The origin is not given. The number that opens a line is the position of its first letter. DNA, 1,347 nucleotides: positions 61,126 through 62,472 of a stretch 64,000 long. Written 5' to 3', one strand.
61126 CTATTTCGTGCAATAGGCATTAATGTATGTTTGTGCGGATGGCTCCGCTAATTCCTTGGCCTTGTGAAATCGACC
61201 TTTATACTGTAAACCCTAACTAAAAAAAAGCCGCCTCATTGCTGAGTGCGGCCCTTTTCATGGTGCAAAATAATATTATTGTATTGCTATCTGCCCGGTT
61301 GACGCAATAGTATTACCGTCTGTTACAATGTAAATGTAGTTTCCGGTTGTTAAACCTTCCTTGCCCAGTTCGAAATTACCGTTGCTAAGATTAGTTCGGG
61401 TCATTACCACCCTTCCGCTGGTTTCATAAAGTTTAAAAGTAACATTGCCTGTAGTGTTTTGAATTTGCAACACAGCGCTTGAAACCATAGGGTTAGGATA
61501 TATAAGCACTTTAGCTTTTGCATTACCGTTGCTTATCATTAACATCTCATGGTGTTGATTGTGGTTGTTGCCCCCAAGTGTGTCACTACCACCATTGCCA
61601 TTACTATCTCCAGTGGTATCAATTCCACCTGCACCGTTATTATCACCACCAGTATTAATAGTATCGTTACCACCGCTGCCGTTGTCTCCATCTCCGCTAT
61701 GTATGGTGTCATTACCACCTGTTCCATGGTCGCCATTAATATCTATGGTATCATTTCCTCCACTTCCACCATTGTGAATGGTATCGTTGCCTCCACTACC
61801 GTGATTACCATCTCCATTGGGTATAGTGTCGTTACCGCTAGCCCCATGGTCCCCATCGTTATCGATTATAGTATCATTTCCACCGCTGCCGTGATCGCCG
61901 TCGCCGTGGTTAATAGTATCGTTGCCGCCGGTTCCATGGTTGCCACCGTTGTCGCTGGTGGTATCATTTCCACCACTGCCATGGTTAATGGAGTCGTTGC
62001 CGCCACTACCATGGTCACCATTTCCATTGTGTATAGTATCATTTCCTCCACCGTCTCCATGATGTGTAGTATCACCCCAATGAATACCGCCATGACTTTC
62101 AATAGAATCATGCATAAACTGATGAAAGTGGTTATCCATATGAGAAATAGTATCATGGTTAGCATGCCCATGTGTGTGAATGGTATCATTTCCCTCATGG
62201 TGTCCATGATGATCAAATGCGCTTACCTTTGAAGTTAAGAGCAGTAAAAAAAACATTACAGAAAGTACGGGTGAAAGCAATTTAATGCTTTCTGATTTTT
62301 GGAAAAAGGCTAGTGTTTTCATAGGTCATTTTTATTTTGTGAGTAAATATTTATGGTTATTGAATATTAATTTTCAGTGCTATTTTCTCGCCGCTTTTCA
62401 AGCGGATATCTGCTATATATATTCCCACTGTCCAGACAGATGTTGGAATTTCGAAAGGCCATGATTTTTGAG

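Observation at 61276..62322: T9SS cargo made of His/Asp-rich GGNDTI tandem repeats (RTX-like and O-glycosylation sequons at once)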

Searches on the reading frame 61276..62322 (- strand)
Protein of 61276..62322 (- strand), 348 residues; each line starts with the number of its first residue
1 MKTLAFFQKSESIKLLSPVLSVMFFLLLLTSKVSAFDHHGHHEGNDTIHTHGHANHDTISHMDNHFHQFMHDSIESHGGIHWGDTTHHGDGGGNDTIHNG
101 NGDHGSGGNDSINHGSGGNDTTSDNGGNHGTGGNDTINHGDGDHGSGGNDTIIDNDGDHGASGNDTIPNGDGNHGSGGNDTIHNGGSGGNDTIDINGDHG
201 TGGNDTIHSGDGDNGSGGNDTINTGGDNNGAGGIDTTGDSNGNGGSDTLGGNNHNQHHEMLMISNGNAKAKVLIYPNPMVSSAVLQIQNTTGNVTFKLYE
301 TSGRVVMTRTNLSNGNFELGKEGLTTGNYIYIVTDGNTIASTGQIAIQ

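Call 3: search_protein_families(library=pfam, proteins=[window:61276-62322:-], max_evalue=1)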
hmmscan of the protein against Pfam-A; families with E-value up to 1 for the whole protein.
window:61276-62322:- (348 aa): 1 family
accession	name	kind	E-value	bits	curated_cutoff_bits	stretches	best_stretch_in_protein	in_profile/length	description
PF18962.6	Por_Secre_tail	-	1.6e-06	28.8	27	1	274-339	1-68/75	Secretion system C-terminal sorting domain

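Call 4: search_protein_families(library=ncbifam, proteins=[window:61276-62322:-], max_evalue=1)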
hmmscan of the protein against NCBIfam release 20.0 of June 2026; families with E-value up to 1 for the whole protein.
window:61276-62322:- (348 aa): 2 families
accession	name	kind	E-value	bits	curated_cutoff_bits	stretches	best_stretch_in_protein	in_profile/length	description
TIGR04183.1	Por_Secre_tail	domain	1.3e-08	34.7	23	1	274-348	1-72/72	T9SS type A sorting domain-containing protein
NF033708.1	T9SS_Cterm_ChiA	domain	0.13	12.1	40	1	298-339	6-47/55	T9SS sorting signal type C domain-containing protein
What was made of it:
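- On T9SS type-A cargo: TIGR04183 scores 34.7 against 23 and PF18962 scores 28.8 against 27 (calls 3, 4).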

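Call 8: find_homologous_proteins(query=window:61276-62322:-, max_evalue=0.001)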
Query window:61276-62322:- (348 aa): 1 proteins with E <= 0.001 among 4129 candidates.
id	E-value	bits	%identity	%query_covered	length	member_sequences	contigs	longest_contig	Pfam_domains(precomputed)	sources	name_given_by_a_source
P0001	8.9e-4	36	27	49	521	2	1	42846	PF07394.18,PF18962.8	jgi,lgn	-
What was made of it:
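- Tried and rejected: The full protein against 5.8e9 clusters found one CTD-only hit (call 8).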

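Call 9: search_solved_structures(query=window:61276-62322:-, max_evalue=10, show_alignments=3)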
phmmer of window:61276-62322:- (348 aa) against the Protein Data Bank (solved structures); distinct sequences matched with E-value up to 10: 1.
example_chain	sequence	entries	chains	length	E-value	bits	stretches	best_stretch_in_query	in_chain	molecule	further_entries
8glj_D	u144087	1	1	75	8.2e-05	25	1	272-346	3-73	Por secretion system C-terminal sorting domain-containing protein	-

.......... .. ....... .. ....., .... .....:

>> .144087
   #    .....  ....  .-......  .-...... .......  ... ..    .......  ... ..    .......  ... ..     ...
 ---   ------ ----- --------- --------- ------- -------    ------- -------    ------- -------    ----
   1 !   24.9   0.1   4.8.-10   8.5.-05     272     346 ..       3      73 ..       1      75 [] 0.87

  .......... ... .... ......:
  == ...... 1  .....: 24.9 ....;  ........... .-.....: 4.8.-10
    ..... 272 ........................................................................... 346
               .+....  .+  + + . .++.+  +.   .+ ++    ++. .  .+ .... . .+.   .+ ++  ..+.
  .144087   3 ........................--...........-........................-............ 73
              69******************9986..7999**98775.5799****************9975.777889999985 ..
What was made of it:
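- On RTX protein family: The protein has an N-terminal Sec signal peptide, and its C-terminus is a T9SS type-A CTD (calls 3, 4, 9).
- On T9SS type-A cargo: There is a PDB CTD match at E 8e-5 (call 9).
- Checked: The T9SS CTD spans residues 272-348: PF18962 scores 28.8 bits (cut-off 27), TIGR04183 scores 34.7 bits (cut-off 23), and PDB 8glj_D matches at E 8e-5 (calls 3, 4, 9).
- The signal peptide and an above-threshold CTD are intact (calls 3, 4, 9).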

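Call 10: find_related_loci(query=window:61276-62322:-, collection=genome_contigs, flank=8000)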
Query window:61276-62322:- (348 aa) in genome_contigs; peptide patterns used: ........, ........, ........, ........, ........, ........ (x = any residue, [..] = any of these).
87 stretches matched a pattern; 3 encode a relative of the query (tblastn E <= 1e-3); 3 distinct loci.
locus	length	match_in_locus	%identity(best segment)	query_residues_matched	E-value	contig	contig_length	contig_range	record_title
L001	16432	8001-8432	44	104-222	6e-6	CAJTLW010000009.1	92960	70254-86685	TPA_asm: uncultured Vampirovibrio sp. isolate MGBC104636 genome assembly, contig: MGBC104636.9, whole genome shotgun seq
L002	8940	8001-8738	39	91-293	1e-5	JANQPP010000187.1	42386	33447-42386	MAG: Pirellulales bacterium isolate IP29b_bin.168 k99_3155458, whole genome shotgun sequence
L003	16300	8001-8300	39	91-201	4e-5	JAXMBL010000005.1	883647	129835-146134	MAG: Pirellulales bacterium isolate STL-PLA35 C1.296.fa-5, whole genome shotgun sequence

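Call 21: predict_structure(protein=window:61276-62322:-)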
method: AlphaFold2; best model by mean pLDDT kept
length: 348 residues; sequences in the alignment: 1
mean_pLDDT: 44.6   pTM: 0.25
mean pLDDT of the five models: 44.6, 42.1, 41.4, 40.7, 37.9
residues with pLDDT >= 90: 0; 70-90: 26; 50-70: 67; < 50: 255
segments of 3 or more residues with pLDDT < 50: 38-40, 46-163, 165-280, 335-348
pLDDT, mean of each block of 10 residues (from residue 1): 55 72 78 53 47 41 38 35 37 36 38 33 33 32 39 39 35 36 36 38 38 38 39 38 40 36 37 43 57 67 71 63 56 51 37
secondary structure, 60 per line:
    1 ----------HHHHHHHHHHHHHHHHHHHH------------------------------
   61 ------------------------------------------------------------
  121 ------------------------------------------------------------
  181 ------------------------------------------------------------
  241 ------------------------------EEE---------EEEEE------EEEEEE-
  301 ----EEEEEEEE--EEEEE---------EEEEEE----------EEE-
elements in order: H11-30 E271-273 E283-287 E294-299 E305-312 E315-319 E329-334 E345-347
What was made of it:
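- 62218..62322 (-): Sec signal peptide, aa 1-35 (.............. / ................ / SKVSA | FDH). AF2 predicts a helix at residues 11-30 (call 21).
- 61279..61509 (-): T9SS type-A C-terminal sorting domain, aa 272-348. PF18962 28.8 bits (call 3); TIGR04183 34.7 bits (call 4); PDB 8glj_D E 8e-5 (call 9); AF2 predicts beta-strands here (call 21)
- On RTX protein family: AF2 without ions gives pLDDT below 40 (call 21).
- AF2 gives pLDDT 32-40 across the repeat (call 21).
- Tried and rejected: AF2 single-sequence prediction of the whole protein gave no confident structure for the repeat (call 21).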

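Call 24: find_encoding_contigs(protein=window:61276-62322:-, flank=10000, max_places=6)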
Protein window:61276-62322:- (348 aa): 1 contig read that carries it; 1 place shown.
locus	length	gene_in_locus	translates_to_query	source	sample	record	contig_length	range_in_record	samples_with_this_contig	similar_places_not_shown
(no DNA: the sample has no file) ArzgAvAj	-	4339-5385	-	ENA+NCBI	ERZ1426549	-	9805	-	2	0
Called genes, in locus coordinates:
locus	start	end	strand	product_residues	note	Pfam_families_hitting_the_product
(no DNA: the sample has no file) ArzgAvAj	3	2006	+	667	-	?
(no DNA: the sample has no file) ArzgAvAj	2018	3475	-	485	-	-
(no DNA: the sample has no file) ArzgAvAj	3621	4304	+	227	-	-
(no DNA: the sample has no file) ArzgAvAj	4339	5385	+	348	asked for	-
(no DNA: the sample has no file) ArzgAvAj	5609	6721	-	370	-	PF00724:Oxidored_FMN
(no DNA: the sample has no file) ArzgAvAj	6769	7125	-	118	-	-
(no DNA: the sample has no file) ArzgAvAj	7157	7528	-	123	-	-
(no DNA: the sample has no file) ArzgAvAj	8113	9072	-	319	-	PF01259:SAICAR_synt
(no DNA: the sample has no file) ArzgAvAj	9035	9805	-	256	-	?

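Call 27: find_related_loci(query=window:61276-62322:-, collection=metagenome_contigs, flank=6000)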
Query window:61276-62322:- (348 aa) in metagenome_contigs; peptide patterns used: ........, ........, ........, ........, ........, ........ (x = any residue, [..] = any of these).
112 stretches matched a pattern, but none encodes a relative of the query by tblastn (E <= 1e-3).
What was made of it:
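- Tried and rejected: The protein-based metagenome_contigs scan found nothing (call 27).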

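Call 66: list_cluster_members(proteins=[window:61276-62322:-, window:62357-63040:-])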
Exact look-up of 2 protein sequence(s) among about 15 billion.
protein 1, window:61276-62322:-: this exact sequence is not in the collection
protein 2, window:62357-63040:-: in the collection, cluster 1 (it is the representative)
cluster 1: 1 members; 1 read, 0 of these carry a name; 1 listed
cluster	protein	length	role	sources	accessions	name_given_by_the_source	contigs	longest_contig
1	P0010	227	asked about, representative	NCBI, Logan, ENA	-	-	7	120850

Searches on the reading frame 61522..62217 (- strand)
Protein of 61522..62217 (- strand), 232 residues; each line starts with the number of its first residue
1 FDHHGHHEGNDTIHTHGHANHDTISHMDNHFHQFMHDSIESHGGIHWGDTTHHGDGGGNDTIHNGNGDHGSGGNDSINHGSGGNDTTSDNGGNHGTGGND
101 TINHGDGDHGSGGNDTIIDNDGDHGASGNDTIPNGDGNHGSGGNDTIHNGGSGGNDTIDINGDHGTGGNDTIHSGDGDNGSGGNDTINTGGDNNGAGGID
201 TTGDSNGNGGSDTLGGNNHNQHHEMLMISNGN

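Call 20: search_protein_representatives(protein=window:61522-62217:-)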
Query: 232 residues. Proteins with E-value up to 0.001 (for the whole library): 8; up to 1e-10: 1; up to 1e-30: 0. The best 8 are listed.
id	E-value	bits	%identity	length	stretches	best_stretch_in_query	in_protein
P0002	8.4e-13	65.2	43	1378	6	57-179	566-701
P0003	3.1e-09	53.5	23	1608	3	78-197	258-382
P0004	5.5e-09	52.7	31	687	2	81-207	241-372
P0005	2.8e-07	47.1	42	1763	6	37-171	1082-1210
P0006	1.1e-05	41.9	49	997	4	70-179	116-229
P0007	2.3e-05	40.8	42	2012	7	69-159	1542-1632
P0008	1.3e-04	38.3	44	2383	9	69-177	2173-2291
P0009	3.7e-04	36.8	34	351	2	88-150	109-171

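Call 25: search_protein_families(library=pfam, proteins=[P0002, P0005, P0006, P0007, P0008, P0009], max_evalue=0.01)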
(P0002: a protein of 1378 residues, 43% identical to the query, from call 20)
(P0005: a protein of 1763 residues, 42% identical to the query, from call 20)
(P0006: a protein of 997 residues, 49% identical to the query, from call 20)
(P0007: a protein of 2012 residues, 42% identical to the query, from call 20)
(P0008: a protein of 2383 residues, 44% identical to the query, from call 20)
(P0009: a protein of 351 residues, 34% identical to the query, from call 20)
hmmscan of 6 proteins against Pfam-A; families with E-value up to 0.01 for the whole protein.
P0002 (1378 aa): 4 families
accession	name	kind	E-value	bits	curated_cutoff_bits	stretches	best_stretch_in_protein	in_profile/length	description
PF00353.25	HemolysinCabind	-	5.3e-150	486.8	23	19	836-870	1-35/36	RTX calcium-binding nonapeptide repeat (4 copies)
PF06594.17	HCBP_related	-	7.2e-89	292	21.4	6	311-354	1-42/42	Haemolysin-type calcium binding protein related domain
PF19092.6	DUF5780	-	3.2e-08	34.2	28.2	0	535-557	78-100/109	Family of unknown function (DUF5780)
PF07202.18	Tcp10_C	-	6.1e-07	29.4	36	0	340-349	5-14/35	T-complex protein 10 C-terminus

P0005 (1763 aa): 5 families
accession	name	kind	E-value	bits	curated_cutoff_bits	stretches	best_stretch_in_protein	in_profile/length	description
PF00353.25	HemolysinCabind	-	1.2e-167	543.3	23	21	1406-1441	1-36/36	RTX calcium-binding nonapeptide repeat (4 copies)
PF06594.17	HCBP_related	-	1.3e-38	131.2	21.4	6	125-165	2-40/42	Haemolysin-type calcium binding protein related domain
PF08339.15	RTX_C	-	1.9e-10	41.5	30.2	0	1502-1532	10-41/132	RTX C-terminal domain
PF12738.14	PTCB-BRCT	-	1.7e-07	31.6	22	0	76-93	43-60/63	twin BRCT domain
PF16640.11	Big_3_5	-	9.4e-05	23.3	35.5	0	131-195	9-75/88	Bacterial Ig-like domain (group 3)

P0006 (997 aa): 9 families
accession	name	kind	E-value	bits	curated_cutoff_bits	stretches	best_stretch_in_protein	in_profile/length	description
PF00353.25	HemolysinCabind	-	5.1e-95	311.2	23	24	116-150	2-36/36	RTX calcium-binding nonapeptide repeat (4 copies)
PF06594.17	HCBP_related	-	2.8e-46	155.7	21.4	5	63-107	2-41/42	Haemolysin-type calcium binding protein related domain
PF03672.18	UPF0154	-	1.3e-10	41.4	27.1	0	32-54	35-57/60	Uncharacterised protein family (UPF0154)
PF22691.2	Thiolase_C_1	-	1.5e-07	31.7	28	0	38-55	30-47/144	Thiolase C-terminal domain-like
PF12870.14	DUF4878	-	1.4e-06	29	24.1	0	849-908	8-67/112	Domain of unknown function (DUF4878)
PF08400.16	phage_tail_N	-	0.00048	20.6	26.6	0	21-54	47-80/134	Prophage tail fibre N-terminal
PF21551.2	CSL4_N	-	0.00054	20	27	0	222-240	22-40/57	Exosome complex component CSL4, N-terminal domain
PF25370.1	HTH_74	-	0.00087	19.7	25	0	36-51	14-28/41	HTH three-helical bundle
PF08308.17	PEGA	-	0.0093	16.3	20.8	0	920-937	13-30/71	PEGA domain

P0007 (2012 aa): 6 families
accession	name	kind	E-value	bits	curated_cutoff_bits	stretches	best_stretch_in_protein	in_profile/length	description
PF00353.25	HemolysinCabind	-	5e-105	343.1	23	16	1399-1432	3-36/36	RTX calcium-binding nonapeptide repeat (4 copies)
PF06594.17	HCBP_related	-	1.3e-64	214.3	21.4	7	1664-1703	1-41/42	Haemolysin-type calcium binding protein related domain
PF08402.16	TOBE_2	-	2.8e-12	47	21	0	1650-1679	2-26/76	TOBE domain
PF07202.18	Tcp10_C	-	8.6e-06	25.8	36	0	838-849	3-14/35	T-complex protein 10 C-terminus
PF19092.6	DUF5780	-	0.00021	21.9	28.2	0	838-855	82-99/109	Family of unknown function (DUF5780)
PF05899.18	Cupin_3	-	0.0062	16.7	23.5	0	1723-1757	16-50/74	EutQ-like cupin domain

P0008 (2383 aa): 4 families
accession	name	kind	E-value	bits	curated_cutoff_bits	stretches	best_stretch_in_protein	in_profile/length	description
PF00353.25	HemolysinCabind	-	1.3e-209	677.3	23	36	1809-1844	1-36/36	RTX calcium-binding nonapeptide repeat (4 copies)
PF06594.17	HCBP_related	-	5.4e-134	436.4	21.4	9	1905-1947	1-41/42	Haemolysin-type calcium binding protein related domain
PF22783.1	BapA_N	-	5.8e-30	103.9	27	1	1490-1537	42-88/123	BapA, prefix-like domain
PF08339.15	RTX_C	-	2.7e-09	37.8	30.2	0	1683-1716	5-38/132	RTX C-terminal domain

P0009 (351 aa): 1 family
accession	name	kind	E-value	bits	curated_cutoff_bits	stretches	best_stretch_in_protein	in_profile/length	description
PF21300.2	LbR_Ice_bind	-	0.00086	19.8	30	0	122-202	14-91/97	Grass antifreeze beta roll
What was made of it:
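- Closest known: RTX nonapeptide repeats / parallel beta-roll. Same: The best sequence neighbours are all PF00353 proteins (calls 20, 25).
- A 15-residue NGDADHG repeat protein, P0009, weakly hits the grass antifreeze beta-roll family (calls 20, 25).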

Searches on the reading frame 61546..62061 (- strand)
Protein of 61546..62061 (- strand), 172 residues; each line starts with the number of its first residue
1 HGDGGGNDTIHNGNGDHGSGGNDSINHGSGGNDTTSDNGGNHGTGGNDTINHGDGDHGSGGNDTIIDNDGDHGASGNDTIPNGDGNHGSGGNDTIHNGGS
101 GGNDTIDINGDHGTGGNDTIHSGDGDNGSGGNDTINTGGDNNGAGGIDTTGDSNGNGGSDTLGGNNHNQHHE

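Call 43: find_homologous_proteins(query=window:61546-62061:-, max_evalue=10)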
Query seq(172 aa): 1394 candidates shared short words with the query, none scored E <= 10.
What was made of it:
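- Tried and rejected: The array alone against the same collection found nothing at E<=10 (call 43).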

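Call 50: search_solved_structures(query=window:61546-62061:-, max_evalue=10, show_alignments=4)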
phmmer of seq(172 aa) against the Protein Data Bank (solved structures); distinct sequences matched with E-value up to 10: 0.
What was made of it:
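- On MpIBP RIV-type non-canonical beta-roll: No PDB sequence hit was found at E<=10 (call 50).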

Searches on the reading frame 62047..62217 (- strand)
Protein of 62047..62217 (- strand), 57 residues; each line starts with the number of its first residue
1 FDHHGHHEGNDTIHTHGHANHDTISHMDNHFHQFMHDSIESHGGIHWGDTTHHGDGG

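Call 51: search_solved_structures(query=window:62047-62217:-, max_evalue=10, show_alignments=3)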
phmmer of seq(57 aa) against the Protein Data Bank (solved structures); distinct sequences matched with E-value up to 10: 0.
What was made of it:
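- Closest known: His-rich metal-binding segments. Different: There is no sequence relationship (calls 3, 4, 51).
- No similarity to any known metal-binding family was found (calls 3, 4, 51).
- Tried and rejected: PDB sequence searches with the array and with the head found nothing at E<=10 (calls 50, 51).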
